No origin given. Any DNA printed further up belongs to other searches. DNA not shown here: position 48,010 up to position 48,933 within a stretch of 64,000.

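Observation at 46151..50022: TonB-dependent receptor + SUOX-fold lipoprotein + ModE-type regulator + TauE/DUF81 permease leading a Moco operon: candidate non-ModABC molybdenum acquisition system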

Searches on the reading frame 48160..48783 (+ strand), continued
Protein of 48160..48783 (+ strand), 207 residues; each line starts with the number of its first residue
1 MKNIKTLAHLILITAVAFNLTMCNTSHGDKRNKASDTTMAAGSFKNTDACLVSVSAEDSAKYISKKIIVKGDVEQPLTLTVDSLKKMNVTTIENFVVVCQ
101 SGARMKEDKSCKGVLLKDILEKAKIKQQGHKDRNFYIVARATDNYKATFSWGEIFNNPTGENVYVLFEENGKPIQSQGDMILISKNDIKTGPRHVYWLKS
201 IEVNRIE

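Call 38: fold_search(model_id=the predicted structure, library=pdb)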
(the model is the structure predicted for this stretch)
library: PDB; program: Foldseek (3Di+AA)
matches with E <= 10: 847; with E <= 0.001: 42
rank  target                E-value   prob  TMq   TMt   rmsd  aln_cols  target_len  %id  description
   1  7kom                  3.7e-07  1.00  0.50  0.74   3.6       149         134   19  High Resolution Crystal Structure of Putative Pterin Binding Protein PruR (VV2_1280) from Vibrio vulnificus CMCP6 (released 2021-11-17)
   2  2ca4_A                1.3e-06  1.00  0.50  0.29   5.8       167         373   19  Sulfite dehydrogenase from Starkeya Novella mutant (released 2007-02-20)
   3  2blf_A                1.3e-06  1.00  0.49  0.29   6.3       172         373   19  Sulfite dehydrogenase from Starkeya Novella (released 2005-04-28)
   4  2c9x_A                1.3e-06  1.00  0.49  0.29   6.3       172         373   19  Sulfite dehydrogenase from Starkeya Novella Y236F mutant (released 2006-08-16)
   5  2ca3_A                1.4e-06  1.00  0.51  0.30   5.6       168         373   20  Sulfite dehydrogenase from Starkeya Novella r55m mutant (released 2007-02-20)
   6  2xts_A                3.3e-06  1.00  0.46  0.26   6.6       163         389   18  Crystal Structure of the Sulfane Dehydrogenase SoxCD from Paracoccus pantotrophus (released 2010-12-08)
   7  2bih                  3.9e-06  1.00  0.50  0.25   4.4       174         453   14  crystal structure of the Molybdenum-containing nitrate reducing fragment of Pichia angusta assimilatory nitrate reductas (released 2005-03-30)
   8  2bii_A                3.9e-06  1.00  0.47  0.25   5.1       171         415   15  crystal structure of nitrate-reducing fragment of assimilatory nitrate reductase from Pichia angusta (released 2005-03-30)
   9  9a64_A                6.5e-06  1.00  0.45  0.57   7.9       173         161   17  Integrative model of YLAL-SDHA by crosslinking MS and deep learning (released 2024-09-18)
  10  3hbg                  9.1e-06  1.00  0.48  0.30   5.6       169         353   16  Structure of recombinant Chicken Liver Sulfite Oxidase mutant C185S (released 2010-04-14)
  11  7kp2                  1.9e-05  1.00  0.48  0.69   3.7       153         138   18  High Resolution Crystal Structure of Putative Pterin Binding Protein (PruR) from Vibrio cholerae O1 biovar El Tor str. N (released 2021-11-17)
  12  5k3x_A                2.4e-05  1.00  0.47  0.30   6.5       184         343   14  Crystal Structure of the sulfite dehydrogenase, SorT R78K mutant from Sinorhizobium meliloti (released 2017-05-24)
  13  1sox_B                2.6e-05  1.00  0.50  0.25   5.2       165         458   15  SULFITE OXIDASE FROM CHICKEN LIVER (released 1998-04-29)
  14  1ogp_A                2.6e-05  1.00  0.48  0.27   6.2       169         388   18  The crystal structure of plant sulfite oxidase provides insight into sulfite oxidation in plants and animals (released 2003-10-09)
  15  8s5s                  3.1e-05  1.00  0.46  0.27   6.1       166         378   17  Crystal structure of a Sulfite dehydrogenase from Thermus thermophilus (released 2024-11-27)
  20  7kou_A                4.4e-05  1.00  0.47  0.64   4.0       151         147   13  1.83 Angstroms Resolution Crystal Structure of Putative Pterin Binding Protein PruR (Atu3496) from Agrobacterium fabru (released 2021-11-17)
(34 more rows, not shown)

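Call 40: search_solved_structures(query=A1, max_evalue=10, show_alignments=4)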
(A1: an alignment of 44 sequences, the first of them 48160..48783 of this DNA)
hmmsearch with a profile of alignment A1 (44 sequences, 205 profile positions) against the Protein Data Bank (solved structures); distinct sequences matched with E-value up to 10: 0.

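Call 45: search_protein_families(library=pfam, proteins=[L006:8790-9638:+, L006:9648-9866:+, L006:9869-10411:+, L056:7414-9969:+, L006:10735-11433:-, L004:12717-14765:+, L029:11553-11954:+, L029:10617-11363:-], max_evalue=0.01)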
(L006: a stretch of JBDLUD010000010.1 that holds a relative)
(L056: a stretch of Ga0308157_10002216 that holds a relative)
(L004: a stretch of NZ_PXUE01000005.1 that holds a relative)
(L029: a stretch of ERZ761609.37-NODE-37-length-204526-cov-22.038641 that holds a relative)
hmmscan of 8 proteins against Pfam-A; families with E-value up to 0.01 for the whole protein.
L006:8790-9638:+ (282 aa): 3 families
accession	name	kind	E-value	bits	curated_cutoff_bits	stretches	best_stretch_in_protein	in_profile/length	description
PF12849.12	PBP_like_2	-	2e-31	110.2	27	1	30-252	7-266/267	PBP superfamily domain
PF13531.11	SBP_bac_11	-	2.7e-12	47.4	25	1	48-262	13-225/227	Bacterial extracellular solute-binding protein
PF13416.11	SBP_bac_8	-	0.00078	19.7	27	1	160-256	160-250/279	Bacterial extracellular solute-binding protein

L006:9648-9866:+ (72 aa): 2 families
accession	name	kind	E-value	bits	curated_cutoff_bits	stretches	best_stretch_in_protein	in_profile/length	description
PF03459.23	TOBE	-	6e-16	58.9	22.3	1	8-70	2-64/64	TOBE domain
PF00877.26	NLPC_P60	-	0.0029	18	23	1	7-52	46-90/105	NlpC/P60 family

L006:9869-10411:+ (180 aa): 1 family
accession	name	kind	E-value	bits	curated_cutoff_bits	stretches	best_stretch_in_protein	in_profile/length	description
PF00174.25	Oxidored_molyb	-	4.4e-05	23.6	24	1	45-179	22-161/169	Oxidoreductase molybdopterin binding domain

L056:7414-9969:+ (851 aa): 2 families
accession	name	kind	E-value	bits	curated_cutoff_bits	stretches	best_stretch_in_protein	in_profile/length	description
PF00593.30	TonB_dep_Rec_b-barrel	-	5.7e-30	106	27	1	322-822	10-436/436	TonB dependent receptor-like, beta-barrel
PF07715.20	Plug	-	3.7e-13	50.3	23.9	1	48-156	2-106/107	TonB-dependent Receptor Plug Domain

L006:10735-11433:- (232 aa): 1 family
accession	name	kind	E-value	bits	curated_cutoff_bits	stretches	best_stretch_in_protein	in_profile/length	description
PF01227.27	GTP_cyclohydroI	-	1.8e-44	151.8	27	1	50-229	2-178/179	GTP cyclohydrolase I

L004:12717-14765:+ (683 aa): 1 family
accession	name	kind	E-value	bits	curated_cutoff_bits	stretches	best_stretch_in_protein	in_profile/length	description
PF07715.20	Plug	-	2e-21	77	23.9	1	42-145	4-107/107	TonB-dependent Receptor Plug Domain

L029:11553-11954:+ (133 aa): 1 family
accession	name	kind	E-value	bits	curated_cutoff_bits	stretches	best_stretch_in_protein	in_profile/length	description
PF08859.16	DGC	-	6.7e-35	119.8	27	1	11-116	1-106/106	DGC domain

L029:10617-11363:- (248 aa): 2 families
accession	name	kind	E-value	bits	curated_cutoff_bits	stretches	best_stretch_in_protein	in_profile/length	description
PF04405.19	ScdA_N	-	1.2e-22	79.7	32.5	1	13-64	4-55/56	Domain of Unknown function (DUF542)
PF01814.28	Hemerythrin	-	1.5e-18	67.9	25.3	1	87-237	5-127/127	Hemerythrin HHE cation binding domain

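Call 46: search_protein_families(library=ncbifam, proteins=[L006:8790-9638:+, L006:9648-9866:+, L006:9869-10411:+, L056:7414-9969:+], max_evalue=0.01)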
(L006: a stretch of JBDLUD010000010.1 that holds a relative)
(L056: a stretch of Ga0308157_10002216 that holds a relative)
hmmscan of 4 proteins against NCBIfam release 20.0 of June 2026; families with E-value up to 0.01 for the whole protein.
L006:8790-9638:+ (282 aa): 1 family
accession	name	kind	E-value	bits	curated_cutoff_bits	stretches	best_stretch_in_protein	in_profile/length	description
NF041772.1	tung_bind_TupA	equivalog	9.3e-39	133.4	400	1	33-271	15-259/266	tungstate ABC transporter substrate-binding protein TupA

L006:9648-9866:+ (72 aa): 5 families
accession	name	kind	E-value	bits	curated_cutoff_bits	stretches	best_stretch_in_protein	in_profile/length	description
TIGR00638.1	Mop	subfamily_domain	6.7e-20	70.9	55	1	6-71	2-67/70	molybdenum-pterin binding domain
TIGR02142.1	modC_ABC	equivalog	4.6e-09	36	285.05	1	6-67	291-351/353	molybdenum ABC transporter ATP-binding protein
NF040840.2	tungstate_WtpC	equivalog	4.6e-08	32.7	440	1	4-70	282-346/347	tungstate ABC transporter ATP-binding protein WtpC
NF008355.0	PRK11144.1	equivalog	2.9e-07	29.8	434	1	7-67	290-349/353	molybdenum ABC transporter ATP-binding protein ModC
NF007957.0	PRK10676.1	equivalog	7.2e-07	28.6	369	1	8-71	197-260/263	molybdenum-dependent transcriptional regulator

L006:9869-10411:+ (180 aa): 0 families

L056:7414-9969:+ (851 aa): 13 families
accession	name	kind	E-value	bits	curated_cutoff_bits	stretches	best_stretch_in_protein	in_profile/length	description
NF053590.1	TonB_dep_TOL0244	equivalog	1.7e-26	93.1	645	2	32-222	8-199/604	TOL_0244 family TonB-dependent receptor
TIGR01785.1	TonB-hemin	subfamily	1.6e-24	86.3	316.85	1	34-831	1-658/677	TonB-dependent heme/hemoglobin receptor family protein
TIGR01786.1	TonB-hemlactrns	subfamily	7.9e-18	64.2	323.75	2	310-833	211-692/719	TonB-dependent hemoglobin/transferrin/lactoferrin family receptor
TIGR01783.1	TonB-siderophor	subfamily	2.8e-16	59.3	223.5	2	602-832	418-625/649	TonB-dependent siderophore receptor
NF010010.0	PRK13483.1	equivalog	1.2e-12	46.7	927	1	19-170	19-171/660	ligand-gated channel protein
NF010038.0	PRK13513.1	equivalog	4.1e-11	42.1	942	1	25-164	26-166/659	ligand-gated channel protein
TIGR01779.1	TonB-B12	equivalog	6e-11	41.6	599.7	1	30-186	24-177/614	TonB-dependent vitamin B12 receptor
NF049945.1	TonB_dep_FCYXU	equivalog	5.1e-10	38.6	825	1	4-172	6-176/697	TonB-dependent receptor, FCYXU motif-type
NF007478.2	PRK10064.1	equivalog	6.3e-09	34.6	745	1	31-164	27-159/663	catecholate siderophore receptor CirA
NF010011.0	PRK13484.1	equivalog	3.9e-08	32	1197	1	30-165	26-161/682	IreA family TonB-dependent siderophore receptor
NF007926.1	PRK10641.1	equivalog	2e-06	26.6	836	1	13-219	12-209/617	TonB-dependent vitamin B12 receptor BtuB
NF010048.1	PRK13524.1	subfamily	0.00075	18.1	493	1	135-175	148-188/744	FepA family TonB-dependent siderophore receptor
TIGR04057.1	SusC_RagA_signa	signature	0.0026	17.5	46.2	1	134-163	1-31/31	SusC/RagA subfamily TonB-dependent outer membrane receptor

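Call 48: search_solved_structures(query=L006:9869-10411:+, max_evalue=10, show_alignments=3)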
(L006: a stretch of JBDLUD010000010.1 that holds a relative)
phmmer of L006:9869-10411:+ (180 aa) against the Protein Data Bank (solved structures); distinct sequences matched with E-value up to 10: 2.
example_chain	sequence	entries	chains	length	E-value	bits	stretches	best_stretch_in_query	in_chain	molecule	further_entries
7upp_B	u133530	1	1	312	1.3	12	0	29-79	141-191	DHT03 protein B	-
7upp_A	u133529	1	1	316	1.4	11.9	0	30-81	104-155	DHT03 protein A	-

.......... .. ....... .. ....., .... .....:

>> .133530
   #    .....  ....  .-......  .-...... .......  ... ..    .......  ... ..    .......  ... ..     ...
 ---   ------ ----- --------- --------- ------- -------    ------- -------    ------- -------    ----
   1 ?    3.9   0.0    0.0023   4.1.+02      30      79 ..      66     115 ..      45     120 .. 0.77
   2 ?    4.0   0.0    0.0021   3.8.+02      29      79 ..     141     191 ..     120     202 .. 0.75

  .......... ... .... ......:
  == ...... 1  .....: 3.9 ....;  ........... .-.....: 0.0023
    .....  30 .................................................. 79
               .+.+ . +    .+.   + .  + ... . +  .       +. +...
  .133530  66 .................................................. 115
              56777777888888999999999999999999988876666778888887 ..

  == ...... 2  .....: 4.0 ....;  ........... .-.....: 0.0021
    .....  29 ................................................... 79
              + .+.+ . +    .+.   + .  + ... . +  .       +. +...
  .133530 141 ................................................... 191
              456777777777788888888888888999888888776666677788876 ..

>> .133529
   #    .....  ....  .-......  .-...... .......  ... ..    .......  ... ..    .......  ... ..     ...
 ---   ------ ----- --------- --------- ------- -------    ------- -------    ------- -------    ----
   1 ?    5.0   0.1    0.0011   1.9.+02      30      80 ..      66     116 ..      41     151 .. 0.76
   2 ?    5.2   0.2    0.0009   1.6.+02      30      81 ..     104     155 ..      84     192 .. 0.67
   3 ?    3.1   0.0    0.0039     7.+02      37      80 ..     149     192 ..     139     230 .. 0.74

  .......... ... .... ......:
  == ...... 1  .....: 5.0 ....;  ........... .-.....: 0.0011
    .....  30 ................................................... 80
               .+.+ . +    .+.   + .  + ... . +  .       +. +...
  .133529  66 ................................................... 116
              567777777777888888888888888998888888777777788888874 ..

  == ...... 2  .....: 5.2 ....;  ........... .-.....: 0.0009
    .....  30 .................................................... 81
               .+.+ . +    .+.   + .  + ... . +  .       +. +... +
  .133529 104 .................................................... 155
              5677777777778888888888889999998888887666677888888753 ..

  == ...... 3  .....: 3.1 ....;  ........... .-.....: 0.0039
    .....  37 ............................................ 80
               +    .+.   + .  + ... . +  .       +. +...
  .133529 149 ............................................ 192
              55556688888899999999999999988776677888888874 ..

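Call 63: find_encoding_contigs(protein=window:48160-48783:+, flank=10000, max_places=3)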
Protein window:48160-48783:+ (207 aa): 24 contigs read that carry it; 2 places shown.
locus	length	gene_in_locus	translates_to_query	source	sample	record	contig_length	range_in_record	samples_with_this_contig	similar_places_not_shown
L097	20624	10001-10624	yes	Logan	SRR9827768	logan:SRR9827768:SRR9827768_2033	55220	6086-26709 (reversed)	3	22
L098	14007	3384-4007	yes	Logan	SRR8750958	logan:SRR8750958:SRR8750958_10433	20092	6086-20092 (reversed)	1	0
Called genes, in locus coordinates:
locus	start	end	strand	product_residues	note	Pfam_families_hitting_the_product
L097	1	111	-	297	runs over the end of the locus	PF02899:Phage_int_SAM_1, PF13495:Phage_int_SAM_4 (weak), PF00589:Phage_integrase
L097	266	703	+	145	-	PF01220:DHquinase_II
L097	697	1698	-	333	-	PF10604:Polyketide_cyc2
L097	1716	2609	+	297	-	PF00288:GHMP_kinases_N, PF08544:GHMP_kinases_C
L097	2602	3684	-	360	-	PF03739:LptF_LptG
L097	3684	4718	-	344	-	PF00515:TPR_1 (weak), PF13414:TPR_11 (weak), PF13371:TPR_9, PF13424:TPR_12 (weak), PF13414:TPR_11, PF13432:TPR_16, PF00515:TPR_1, PF07719:TPR_2 (weak), +14 more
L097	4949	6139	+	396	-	PF03453:MoeA_N, PF00994:MoCF_biosynth, PF03454:MoeA_C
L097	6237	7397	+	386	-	PF13489:Methyltransf_23, PF13847:Methyltransf_31, PF08241:Methyltransf_11, PF08242:Methyltransf_12, PF13649:Methyltransf_25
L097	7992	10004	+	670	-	PF07715:Plug, PF14905:OMP_b-brl_3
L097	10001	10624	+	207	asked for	PF00174:Oxidored_molyb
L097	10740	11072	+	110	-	PF00126:HTH_1 (weak)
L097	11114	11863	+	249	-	PF01925:TauE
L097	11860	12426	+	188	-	PF12804:NTP_transf_3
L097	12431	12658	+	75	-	PF02597:ThiS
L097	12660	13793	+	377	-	PF00899:ThiF, PF00581:Rhodanese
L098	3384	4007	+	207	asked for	PF00174:Oxidored_molyb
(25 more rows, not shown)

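Call 73: search_protein_representatives(alignment_id=A1)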
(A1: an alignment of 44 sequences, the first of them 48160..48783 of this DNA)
Query: 44 sequences, 205 profile positions. Proteins with E-value up to 0.001 (for the whole library): 754; up to 1e-10: 381; up to 1e-30: 56. The best 150 are listed.
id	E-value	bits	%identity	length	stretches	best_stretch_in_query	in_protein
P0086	2.4e-95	334.7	-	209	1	1-205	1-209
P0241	4.6e-83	294.5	-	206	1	4-205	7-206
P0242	4.0e-70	252.3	-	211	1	2-204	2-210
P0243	1.3e-64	234.3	-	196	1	1-205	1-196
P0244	1.0e-62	228.1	-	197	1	56-205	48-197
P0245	1.3e-61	224.4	-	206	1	11-204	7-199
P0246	2.9e-59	216.8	-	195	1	33-204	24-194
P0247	2.2e-57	210.7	-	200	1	19-205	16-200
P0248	4.3e-55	203.2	-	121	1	85-205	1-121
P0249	1.7e-52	194.7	-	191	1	10-170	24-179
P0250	1.2e-51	191.9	-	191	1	64-203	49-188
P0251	3.2e-51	190.6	-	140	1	2-148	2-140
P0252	2.9e-49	184.1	-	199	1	41-204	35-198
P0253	6.0e-49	183.1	-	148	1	108-205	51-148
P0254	4.2e-45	170.6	-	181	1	62-205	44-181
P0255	1.4e-43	165.6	-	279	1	55-204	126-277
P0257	1.0e-40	156.3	-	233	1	13-204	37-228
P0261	2.3e-39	151.8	-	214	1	55-205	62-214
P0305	1.1e-29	120.3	-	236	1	141-205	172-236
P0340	1.7e-24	103.2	-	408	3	90-201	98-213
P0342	1.9e-24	103.1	-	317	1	35-201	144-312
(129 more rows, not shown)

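Call 76: search_protein_families(library=pfam, proteins=[P0255, P0342, P0340, P0305, P0257, P0261], max_evalue=0.01)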
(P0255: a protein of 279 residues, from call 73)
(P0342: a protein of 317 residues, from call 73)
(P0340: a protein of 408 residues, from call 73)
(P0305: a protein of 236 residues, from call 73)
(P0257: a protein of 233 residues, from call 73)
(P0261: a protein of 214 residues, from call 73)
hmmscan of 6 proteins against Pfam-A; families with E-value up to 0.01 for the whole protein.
P0255 (279 aa): 3 families
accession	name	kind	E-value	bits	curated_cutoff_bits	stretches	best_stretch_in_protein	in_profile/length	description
PF00174.25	Oxidored_molyb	-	1.8e-09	37.8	24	1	135-275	13-161/169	Oxidoreductase molybdopterin binding domain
PF00034.26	Cytochrom_C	-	3.9e-06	28.5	21.3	1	39-120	9-88/90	Cytochrome c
PF13442.11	Cytochrome_CBB3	-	0.0056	17.4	27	0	40-118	12-68/68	Cytochrome C oxidase, cbb3-type, subunit III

P0342 (317 aa): 3 families
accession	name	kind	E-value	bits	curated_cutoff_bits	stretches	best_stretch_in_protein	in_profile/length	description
PF13531.11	SBP_bac_11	-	2.1e-23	83.7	25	1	3-163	77-226/227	Bacterial extracellular solute-binding protein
PF00174.25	Oxidored_molyb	-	3.5e-10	40.1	24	1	168-313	7-161/169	Oxidoreductase molybdopterin binding domain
PF13416.11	SBP_bac_8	-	0.00076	19.8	27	1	65-161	160-256/279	Bacterial extracellular solute-binding protein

P0340 (408 aa): 1 family
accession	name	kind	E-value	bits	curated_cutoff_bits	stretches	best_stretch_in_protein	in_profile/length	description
PF00174.25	Oxidored_molyb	-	2.4e-10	40.7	24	1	115-216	69-163/169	Oxidoreductase molybdopterin binding domain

P0305 (236 aa): 1 family
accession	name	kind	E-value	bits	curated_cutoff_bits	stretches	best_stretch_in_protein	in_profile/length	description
PF07715.20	Plug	-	2.7e-24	86.2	23.9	1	53-148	12-107/107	TonB-dependent Receptor Plug Domain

P0257 (233 aa): 1 family
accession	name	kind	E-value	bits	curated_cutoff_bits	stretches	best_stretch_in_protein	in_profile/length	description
PF00174.25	Oxidored_molyb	-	2.5e-07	30.9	24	1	83-227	10-162/169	Oxidoreductase molybdopterin binding domain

P0261 (214 aa): 1 family
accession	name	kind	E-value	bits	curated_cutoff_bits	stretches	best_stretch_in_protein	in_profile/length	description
PF00174.25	Oxidored_molyb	-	3.5e-10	40.2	24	1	72-212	14-162/169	Oxidoreductase molybdopterin binding domain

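Call 78: find_homologous_proteins(query=L006:9869-10411:+, max_evalue=0.00001)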
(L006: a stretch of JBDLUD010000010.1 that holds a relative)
Query L006:9869-10411:+ (180 aa): 56 proteins with E <= 0.00001 among 143 candidates.
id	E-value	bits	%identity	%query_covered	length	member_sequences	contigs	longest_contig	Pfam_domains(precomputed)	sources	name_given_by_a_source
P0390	7.6e-103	360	91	99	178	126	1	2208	-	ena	-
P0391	2.7e-102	358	96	95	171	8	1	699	-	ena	-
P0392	3.2e-99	348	87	100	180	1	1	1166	-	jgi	jgi:hypothetical protein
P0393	2.2e-98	345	87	100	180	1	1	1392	-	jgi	jgi:hypothetical protein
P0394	2.8e-98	345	87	100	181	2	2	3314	PF00174.26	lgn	-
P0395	2.9e-98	345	89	99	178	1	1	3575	-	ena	-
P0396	3.1e-98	345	87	100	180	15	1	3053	-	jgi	jgi:hypothetical protein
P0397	6.3e-98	344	87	99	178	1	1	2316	-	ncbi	-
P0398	1.0e-97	343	87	100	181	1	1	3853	PF00174.26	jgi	-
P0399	1.1e-97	343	86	100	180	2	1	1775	-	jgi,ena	jgi:hypothetical protein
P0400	1.1e-97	343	88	99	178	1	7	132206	-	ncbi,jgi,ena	jgi:hypothetical protein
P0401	1.5e-97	342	88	99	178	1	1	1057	-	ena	-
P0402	2.2e-97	342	86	99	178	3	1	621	-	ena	-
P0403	1.0e-96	340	90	95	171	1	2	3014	-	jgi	jgi:hypothetical protein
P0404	1.4e-96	339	86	100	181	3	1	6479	-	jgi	jgi:hypothetical protein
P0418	1.7e-71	258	64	100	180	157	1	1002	PF00174.26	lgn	-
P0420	3.7e-71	256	70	91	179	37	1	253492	PF00174.26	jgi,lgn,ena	jgi:hypothetical protein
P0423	6.0e-68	246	63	98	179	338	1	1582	PF00174.26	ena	-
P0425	6.0e-66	239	61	98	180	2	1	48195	-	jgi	-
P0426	6.1e-64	233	60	100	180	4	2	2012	PF00174.26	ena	-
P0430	3.1e-14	71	39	75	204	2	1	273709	PF00174.26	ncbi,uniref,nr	ncbi:molybdopterin-dependent oxidoreductase [Chryseobacterium aurantiacum]|uniref:molybdopterin-depe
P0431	8.6e-14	70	39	69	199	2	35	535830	PF00174.26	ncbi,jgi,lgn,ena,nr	ncbi:MAG: molybdopterin-dependent oxidoreductase [Bacteroidetes bacterium]|nr:molybdopterin-dependen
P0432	1.4e-12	66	39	74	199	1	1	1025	PF00174.26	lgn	-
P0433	1.5e-12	66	37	74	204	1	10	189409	PF00174.26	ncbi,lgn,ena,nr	ncbi:MAG: molybdopterin-dependent oxidoreductase [Bacteroidetes bacterium]|nr:molybdopterin-dependen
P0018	6.2e-12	64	38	74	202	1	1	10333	PF00174.26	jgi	jgi:DMSO/TMAO reductase YedYZ molybdopterin-dependent catalytic subunit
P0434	7.0e-12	63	35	74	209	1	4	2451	PF00174.26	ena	-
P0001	7.4e-12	63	38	74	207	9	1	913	PF00174.26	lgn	-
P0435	8.7e-12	63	39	68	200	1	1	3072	PF00174.26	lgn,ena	-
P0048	1.8e-11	62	38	74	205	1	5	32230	PF00174.26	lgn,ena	-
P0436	1.3e-10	59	35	74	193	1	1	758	PF00174.26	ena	-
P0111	1.8e-10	59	38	74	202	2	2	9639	PF00174.26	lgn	-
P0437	3.3e-10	58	35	74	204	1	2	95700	PF00174.26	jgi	-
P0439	5.0e-9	54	35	74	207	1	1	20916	PF00174.26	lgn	-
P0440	7.7e-8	50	34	75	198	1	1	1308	PF00174.26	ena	-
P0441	1.2e-7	50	32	75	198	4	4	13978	PF00174.26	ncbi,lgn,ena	-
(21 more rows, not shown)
